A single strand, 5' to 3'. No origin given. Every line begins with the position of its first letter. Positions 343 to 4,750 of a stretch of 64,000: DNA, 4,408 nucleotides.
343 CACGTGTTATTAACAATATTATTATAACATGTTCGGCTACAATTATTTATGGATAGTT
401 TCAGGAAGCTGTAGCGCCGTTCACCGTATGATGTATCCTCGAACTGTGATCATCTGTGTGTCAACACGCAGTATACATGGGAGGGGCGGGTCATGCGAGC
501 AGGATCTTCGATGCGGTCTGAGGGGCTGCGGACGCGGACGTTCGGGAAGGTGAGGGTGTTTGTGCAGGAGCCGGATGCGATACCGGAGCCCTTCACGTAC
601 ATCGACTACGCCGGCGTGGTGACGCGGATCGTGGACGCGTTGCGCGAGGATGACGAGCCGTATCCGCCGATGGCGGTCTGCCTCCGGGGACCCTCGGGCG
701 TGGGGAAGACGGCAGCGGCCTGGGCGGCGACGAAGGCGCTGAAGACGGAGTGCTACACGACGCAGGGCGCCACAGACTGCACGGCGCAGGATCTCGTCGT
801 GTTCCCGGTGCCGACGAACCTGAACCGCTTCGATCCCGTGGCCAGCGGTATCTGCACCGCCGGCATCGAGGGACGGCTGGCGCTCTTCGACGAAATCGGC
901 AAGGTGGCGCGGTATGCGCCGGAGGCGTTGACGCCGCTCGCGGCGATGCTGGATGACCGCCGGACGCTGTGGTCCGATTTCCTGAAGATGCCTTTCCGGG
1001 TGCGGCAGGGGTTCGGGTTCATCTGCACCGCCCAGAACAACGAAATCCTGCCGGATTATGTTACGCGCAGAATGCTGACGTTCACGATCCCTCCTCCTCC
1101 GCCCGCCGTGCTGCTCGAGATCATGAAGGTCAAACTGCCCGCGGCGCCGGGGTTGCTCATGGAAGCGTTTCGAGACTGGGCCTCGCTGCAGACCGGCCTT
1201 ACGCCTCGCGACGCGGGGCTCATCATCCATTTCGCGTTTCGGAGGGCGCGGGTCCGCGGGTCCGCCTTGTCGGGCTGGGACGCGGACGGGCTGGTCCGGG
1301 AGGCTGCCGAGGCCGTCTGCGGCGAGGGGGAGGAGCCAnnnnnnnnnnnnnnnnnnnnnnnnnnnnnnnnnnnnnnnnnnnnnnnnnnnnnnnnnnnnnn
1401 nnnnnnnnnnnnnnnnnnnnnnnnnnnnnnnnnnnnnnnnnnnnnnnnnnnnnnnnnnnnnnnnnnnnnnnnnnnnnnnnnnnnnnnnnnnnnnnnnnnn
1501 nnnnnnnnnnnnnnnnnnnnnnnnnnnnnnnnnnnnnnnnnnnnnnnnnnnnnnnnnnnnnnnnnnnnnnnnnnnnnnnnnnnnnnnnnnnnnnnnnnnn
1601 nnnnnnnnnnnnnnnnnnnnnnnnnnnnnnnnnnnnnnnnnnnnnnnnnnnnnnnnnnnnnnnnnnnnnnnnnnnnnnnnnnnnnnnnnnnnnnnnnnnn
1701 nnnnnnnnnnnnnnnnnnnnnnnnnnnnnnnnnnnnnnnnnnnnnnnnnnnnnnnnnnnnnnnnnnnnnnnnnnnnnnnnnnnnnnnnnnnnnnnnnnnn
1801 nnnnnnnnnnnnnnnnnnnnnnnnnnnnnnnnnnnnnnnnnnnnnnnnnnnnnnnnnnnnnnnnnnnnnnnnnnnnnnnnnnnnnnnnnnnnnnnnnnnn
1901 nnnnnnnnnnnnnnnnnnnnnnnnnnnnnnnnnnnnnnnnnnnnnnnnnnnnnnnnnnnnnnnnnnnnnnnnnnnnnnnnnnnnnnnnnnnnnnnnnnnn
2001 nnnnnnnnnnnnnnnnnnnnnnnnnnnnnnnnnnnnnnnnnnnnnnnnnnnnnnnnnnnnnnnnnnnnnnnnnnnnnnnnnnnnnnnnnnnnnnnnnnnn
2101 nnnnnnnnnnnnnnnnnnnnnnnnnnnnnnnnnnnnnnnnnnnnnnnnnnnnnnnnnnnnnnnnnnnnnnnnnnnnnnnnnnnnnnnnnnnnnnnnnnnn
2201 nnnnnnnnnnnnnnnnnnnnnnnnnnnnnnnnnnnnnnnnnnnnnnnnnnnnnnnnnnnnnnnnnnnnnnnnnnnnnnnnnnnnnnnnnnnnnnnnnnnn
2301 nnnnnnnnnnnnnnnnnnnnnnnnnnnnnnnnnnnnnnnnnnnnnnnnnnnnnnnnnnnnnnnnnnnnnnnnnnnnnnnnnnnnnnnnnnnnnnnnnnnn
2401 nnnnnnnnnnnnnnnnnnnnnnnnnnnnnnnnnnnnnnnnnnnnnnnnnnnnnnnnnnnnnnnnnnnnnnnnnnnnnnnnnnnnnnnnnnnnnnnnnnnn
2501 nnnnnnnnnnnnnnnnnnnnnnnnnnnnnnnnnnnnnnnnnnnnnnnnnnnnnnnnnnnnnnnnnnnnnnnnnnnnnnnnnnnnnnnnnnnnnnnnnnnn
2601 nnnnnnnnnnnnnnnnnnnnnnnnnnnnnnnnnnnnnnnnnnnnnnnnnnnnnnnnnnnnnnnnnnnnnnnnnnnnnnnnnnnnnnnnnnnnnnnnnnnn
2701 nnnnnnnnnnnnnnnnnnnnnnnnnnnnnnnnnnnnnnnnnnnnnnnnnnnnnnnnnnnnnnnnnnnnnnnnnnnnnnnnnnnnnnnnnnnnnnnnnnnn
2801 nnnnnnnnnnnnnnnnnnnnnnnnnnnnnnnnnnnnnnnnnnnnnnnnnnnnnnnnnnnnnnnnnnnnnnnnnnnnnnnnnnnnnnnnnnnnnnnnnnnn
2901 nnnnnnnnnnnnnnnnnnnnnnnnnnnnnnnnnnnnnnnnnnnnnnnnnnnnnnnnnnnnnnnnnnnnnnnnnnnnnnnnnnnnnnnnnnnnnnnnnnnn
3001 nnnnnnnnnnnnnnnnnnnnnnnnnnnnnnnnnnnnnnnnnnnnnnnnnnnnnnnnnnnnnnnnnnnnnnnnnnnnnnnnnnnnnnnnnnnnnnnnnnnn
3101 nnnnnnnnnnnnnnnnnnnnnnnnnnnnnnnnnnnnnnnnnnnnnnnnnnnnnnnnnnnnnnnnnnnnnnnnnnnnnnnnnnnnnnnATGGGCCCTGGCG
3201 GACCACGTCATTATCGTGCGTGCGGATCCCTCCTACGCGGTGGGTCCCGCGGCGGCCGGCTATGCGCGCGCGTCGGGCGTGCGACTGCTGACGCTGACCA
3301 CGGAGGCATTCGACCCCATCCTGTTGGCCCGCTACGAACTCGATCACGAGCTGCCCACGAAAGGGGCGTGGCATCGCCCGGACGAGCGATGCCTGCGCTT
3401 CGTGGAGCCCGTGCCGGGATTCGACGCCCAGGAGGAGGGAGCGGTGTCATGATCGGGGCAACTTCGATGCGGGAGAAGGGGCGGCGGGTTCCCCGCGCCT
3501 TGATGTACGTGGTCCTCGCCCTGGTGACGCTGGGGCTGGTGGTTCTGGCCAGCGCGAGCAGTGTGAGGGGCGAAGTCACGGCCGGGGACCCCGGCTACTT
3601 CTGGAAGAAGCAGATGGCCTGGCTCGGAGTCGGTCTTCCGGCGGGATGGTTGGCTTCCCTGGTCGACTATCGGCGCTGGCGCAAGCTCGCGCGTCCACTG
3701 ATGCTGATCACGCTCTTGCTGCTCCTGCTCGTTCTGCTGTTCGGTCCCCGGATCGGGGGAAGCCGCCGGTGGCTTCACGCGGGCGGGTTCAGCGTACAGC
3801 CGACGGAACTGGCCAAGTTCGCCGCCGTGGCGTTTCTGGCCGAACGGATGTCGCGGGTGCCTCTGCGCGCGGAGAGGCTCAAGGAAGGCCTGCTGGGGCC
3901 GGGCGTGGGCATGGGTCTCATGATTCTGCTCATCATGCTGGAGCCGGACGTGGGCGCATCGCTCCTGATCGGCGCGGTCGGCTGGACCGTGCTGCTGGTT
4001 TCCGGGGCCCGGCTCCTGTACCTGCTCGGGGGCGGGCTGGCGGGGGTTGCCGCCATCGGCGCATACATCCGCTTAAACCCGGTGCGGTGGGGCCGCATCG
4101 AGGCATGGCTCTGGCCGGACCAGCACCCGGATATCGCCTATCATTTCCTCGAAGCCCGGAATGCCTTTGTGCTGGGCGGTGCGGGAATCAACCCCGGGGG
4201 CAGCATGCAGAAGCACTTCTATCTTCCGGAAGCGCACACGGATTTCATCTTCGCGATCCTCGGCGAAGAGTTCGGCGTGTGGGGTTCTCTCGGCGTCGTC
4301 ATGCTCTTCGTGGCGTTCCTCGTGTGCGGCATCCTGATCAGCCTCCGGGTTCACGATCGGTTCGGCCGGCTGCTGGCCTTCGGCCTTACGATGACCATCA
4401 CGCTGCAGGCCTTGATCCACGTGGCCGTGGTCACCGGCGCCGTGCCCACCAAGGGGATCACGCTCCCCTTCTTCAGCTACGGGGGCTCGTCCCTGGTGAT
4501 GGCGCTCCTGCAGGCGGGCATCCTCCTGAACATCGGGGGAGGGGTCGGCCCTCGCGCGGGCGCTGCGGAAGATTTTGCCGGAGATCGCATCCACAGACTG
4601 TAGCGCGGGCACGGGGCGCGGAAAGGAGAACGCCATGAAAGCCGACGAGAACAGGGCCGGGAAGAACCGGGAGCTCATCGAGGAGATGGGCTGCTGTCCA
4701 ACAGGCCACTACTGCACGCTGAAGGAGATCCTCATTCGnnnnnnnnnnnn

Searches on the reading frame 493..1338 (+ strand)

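Call 35: search_protein_families(library=pfam, proteins=[window:493-1338:+], max_evalue=0.001)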
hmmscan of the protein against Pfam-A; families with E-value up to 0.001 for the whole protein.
window:493-1338:+ (282 aa): 2 families
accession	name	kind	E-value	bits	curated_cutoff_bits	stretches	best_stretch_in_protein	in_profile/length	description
PF07728.20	AAA_5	-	2.2e-08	34.6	22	1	62-163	2-102/139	AAA domain (dynein-related subfamily)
PF13191.12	AAA_16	-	3.3e-05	24.9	32.6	1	44-96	10-63/167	AAA ATPase domain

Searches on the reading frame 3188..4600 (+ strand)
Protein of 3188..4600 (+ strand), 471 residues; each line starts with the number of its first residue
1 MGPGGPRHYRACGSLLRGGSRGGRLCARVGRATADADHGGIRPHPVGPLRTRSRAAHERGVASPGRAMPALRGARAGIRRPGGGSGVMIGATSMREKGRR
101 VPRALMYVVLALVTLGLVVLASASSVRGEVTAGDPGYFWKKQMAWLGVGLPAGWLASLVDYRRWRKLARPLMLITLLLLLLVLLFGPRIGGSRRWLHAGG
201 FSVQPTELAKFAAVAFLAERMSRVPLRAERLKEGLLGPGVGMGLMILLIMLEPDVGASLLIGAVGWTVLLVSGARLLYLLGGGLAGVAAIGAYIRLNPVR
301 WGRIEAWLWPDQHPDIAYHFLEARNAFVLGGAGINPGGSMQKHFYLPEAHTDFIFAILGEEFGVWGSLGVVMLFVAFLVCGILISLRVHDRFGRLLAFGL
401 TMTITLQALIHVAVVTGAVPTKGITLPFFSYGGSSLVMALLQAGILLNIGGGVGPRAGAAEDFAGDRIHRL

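Call 35: search_protein_families(library=pfam, proteins=[window:3188-4600:+], max_evalue=0.001)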
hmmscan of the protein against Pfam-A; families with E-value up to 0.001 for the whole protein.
window:3188-4600:+ (471 aa): 1 family
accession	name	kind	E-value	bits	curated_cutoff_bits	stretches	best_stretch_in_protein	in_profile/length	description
PF01098.24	FTSW_RODA_SPOVE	-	2.3e-88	297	26.4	1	105-449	4-350/356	Cell cycle protein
